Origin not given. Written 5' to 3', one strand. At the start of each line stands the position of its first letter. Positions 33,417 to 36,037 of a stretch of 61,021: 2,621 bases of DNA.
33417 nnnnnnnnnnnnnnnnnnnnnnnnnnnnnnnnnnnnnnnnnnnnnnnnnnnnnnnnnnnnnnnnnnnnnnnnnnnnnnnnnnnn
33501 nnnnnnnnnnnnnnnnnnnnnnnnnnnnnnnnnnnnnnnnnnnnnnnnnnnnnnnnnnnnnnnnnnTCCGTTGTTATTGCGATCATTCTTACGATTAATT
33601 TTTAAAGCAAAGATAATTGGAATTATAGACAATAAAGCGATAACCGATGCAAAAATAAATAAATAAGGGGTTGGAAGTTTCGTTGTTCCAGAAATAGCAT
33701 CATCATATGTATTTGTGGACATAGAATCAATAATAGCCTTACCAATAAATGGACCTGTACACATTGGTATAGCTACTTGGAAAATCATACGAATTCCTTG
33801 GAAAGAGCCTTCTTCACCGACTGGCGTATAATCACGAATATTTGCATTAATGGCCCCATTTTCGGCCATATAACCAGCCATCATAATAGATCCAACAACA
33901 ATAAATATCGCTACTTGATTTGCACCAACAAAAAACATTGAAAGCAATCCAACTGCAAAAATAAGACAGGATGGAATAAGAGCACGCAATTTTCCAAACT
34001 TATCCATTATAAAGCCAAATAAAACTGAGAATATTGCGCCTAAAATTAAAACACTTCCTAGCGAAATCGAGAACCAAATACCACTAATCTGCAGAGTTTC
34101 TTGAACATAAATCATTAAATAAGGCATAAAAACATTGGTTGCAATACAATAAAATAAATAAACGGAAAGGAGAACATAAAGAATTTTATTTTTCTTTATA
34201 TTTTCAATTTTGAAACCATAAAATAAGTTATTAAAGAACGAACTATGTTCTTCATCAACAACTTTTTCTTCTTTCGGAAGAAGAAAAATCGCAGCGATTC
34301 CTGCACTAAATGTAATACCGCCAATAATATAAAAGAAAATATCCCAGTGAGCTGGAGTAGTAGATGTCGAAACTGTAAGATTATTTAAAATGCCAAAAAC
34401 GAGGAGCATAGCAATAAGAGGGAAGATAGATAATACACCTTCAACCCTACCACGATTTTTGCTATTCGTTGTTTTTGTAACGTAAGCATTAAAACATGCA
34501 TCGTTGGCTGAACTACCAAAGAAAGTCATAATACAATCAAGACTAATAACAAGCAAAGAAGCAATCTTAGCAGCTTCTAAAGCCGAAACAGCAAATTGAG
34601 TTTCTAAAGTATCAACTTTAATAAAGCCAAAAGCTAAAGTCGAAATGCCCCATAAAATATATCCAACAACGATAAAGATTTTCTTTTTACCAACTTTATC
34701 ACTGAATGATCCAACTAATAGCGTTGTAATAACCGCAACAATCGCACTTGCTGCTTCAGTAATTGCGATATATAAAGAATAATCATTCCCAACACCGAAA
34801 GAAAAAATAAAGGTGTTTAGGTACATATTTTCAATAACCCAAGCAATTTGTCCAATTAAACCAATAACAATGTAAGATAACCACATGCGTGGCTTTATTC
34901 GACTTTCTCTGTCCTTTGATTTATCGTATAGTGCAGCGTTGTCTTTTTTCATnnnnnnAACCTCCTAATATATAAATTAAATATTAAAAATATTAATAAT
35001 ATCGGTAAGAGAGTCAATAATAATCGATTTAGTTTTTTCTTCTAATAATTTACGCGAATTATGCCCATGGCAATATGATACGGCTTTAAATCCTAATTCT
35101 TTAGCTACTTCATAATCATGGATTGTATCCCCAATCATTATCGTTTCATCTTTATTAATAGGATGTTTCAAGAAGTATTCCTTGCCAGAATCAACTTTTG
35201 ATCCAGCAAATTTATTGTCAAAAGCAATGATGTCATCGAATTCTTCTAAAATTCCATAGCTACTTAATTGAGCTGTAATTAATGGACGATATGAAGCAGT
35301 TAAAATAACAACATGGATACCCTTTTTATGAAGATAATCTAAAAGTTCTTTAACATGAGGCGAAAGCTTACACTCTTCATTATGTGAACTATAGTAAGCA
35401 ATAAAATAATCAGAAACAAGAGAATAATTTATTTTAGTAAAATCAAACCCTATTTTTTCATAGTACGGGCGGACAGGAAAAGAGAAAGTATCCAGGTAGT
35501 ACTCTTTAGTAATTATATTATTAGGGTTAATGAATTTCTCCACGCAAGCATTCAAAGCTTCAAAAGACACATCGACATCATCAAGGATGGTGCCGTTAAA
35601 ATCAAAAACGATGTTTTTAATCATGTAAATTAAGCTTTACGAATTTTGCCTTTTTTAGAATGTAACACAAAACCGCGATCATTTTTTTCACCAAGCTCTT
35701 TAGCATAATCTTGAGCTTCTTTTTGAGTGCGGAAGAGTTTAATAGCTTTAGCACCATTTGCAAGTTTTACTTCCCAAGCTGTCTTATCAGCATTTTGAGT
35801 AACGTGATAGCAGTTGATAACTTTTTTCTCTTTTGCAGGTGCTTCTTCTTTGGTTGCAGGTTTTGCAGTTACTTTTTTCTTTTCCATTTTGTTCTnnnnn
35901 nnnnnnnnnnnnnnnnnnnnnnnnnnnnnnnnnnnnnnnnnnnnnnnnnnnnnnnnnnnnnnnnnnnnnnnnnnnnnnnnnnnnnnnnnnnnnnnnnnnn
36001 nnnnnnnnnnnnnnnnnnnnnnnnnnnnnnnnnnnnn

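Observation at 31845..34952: Single-chain MFS transporter-GH2 glycosidase fusion (import-and-cleave module)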

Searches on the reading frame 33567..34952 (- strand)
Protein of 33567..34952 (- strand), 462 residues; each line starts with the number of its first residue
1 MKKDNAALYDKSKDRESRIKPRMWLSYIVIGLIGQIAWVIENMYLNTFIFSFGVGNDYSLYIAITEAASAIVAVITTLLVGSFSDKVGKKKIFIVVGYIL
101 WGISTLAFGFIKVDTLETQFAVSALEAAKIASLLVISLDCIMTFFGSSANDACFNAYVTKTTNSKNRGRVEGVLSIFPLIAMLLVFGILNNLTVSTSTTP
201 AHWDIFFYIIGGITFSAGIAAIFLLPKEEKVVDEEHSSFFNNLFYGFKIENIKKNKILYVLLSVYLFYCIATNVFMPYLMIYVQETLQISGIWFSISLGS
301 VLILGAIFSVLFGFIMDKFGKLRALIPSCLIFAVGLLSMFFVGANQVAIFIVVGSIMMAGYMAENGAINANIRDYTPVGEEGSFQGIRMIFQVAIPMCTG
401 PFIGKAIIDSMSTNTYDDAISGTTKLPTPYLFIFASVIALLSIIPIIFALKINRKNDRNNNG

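Call 16: search_solved_structures(query=window:33567-34952:-, max_evalue=10, show_alignments=0)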
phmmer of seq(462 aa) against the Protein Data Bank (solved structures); distinct sequences matched with E-value up to 10: 0.

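Call 43: search_solved_structures(query=A2, max_evalue=1)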
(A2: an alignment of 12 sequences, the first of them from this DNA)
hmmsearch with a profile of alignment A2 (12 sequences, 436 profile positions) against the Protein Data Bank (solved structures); distinct sequences matched with E-value up to 1: 2.
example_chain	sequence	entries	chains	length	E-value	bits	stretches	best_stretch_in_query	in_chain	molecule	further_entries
6t1z_A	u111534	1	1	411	0.0014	20.7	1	234-319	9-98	LmrP integral membrane protein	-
6g9x_A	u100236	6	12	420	0.011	17.6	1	17-94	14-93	Major facilitator superfamily MFS_1 | L-lactate transporter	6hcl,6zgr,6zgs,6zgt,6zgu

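Call 53: search_protein_representatives(protein=window:33567-34952:-)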
Query: 462 residues. Proteins with E-value up to 0.001 (for the whole library): 890; up to 1e-10: 507; up to 1e-30: 166. The best 150 are listed.
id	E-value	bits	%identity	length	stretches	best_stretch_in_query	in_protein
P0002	1.3e-156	538.4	60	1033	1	16-459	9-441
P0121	3.6e-117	408.4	47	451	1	17-461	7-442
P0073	2.7e-112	392.3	47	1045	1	13-460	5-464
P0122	4.8e-105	368.5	44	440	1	17-455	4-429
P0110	8.2e-98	344.6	44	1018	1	19-449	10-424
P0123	1.9e-96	340.2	47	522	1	16-403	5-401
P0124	3.3e-91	322.9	40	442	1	18-450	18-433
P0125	8.1e-90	318.3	41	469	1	19-449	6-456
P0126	1.9e-89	317.1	41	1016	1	19-448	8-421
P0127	1.1e-86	308.0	42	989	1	19-451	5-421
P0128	5.9e-86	305.6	43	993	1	17-457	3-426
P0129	4.0e-85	302.8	41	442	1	22-455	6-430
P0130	1.2e-82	294.7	39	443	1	16-457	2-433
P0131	2.0e-80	287.4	41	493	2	17-196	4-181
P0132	2.4e-80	287.1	39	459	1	17-456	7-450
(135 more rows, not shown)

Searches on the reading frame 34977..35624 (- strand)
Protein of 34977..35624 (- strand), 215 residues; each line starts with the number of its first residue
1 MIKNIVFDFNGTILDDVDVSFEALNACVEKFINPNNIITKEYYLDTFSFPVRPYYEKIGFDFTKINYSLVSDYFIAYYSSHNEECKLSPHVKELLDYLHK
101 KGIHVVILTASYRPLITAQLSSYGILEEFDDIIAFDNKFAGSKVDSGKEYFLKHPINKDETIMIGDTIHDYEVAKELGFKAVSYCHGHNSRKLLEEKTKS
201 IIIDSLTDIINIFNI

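Call 65: search_protein_families(library=pfam, proteins=[window:34977-35624:-], max_evalue=0.00001)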
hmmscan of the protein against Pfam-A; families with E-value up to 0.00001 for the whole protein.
window:34977-35624:- (215 aa): 4 families
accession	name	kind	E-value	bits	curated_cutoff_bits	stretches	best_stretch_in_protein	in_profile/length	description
PF13419.12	HAD_2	-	2.5e-25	90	23.8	1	5-182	1-176/178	Haloacid dehalogenase-like hydrolase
PF00702.32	Hydrolase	-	1.3e-17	65.3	26.4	1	2-178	1-191/191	haloacid dehalogenase-like hydrolase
PF12710.13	HAD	-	3e-15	57.6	27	1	5-175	1-189/189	haloacid dehalogenase-like hydrolase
PF13242.12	Hydrolase_like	-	7.9e-07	29.3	22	1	153-208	16-74/75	HAD-hyrolase-like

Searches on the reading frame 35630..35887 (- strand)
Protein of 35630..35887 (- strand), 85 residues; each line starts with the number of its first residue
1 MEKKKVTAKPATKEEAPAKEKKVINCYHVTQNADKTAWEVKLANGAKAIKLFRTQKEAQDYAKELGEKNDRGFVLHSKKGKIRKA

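Call 65: search_protein_families(library=pfam, proteins=[window:35630-35887:-], max_evalue=0.00001)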
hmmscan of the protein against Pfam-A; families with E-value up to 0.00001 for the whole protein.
window:35630-35887:- (85 aa): 1 family
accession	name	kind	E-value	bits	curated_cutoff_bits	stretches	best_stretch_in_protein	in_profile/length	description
PF09954.14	DUF2188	-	2.2e-12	47.4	22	1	27-84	1-58/62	Uncharacterized protein conserved in bacteria (DUF2188)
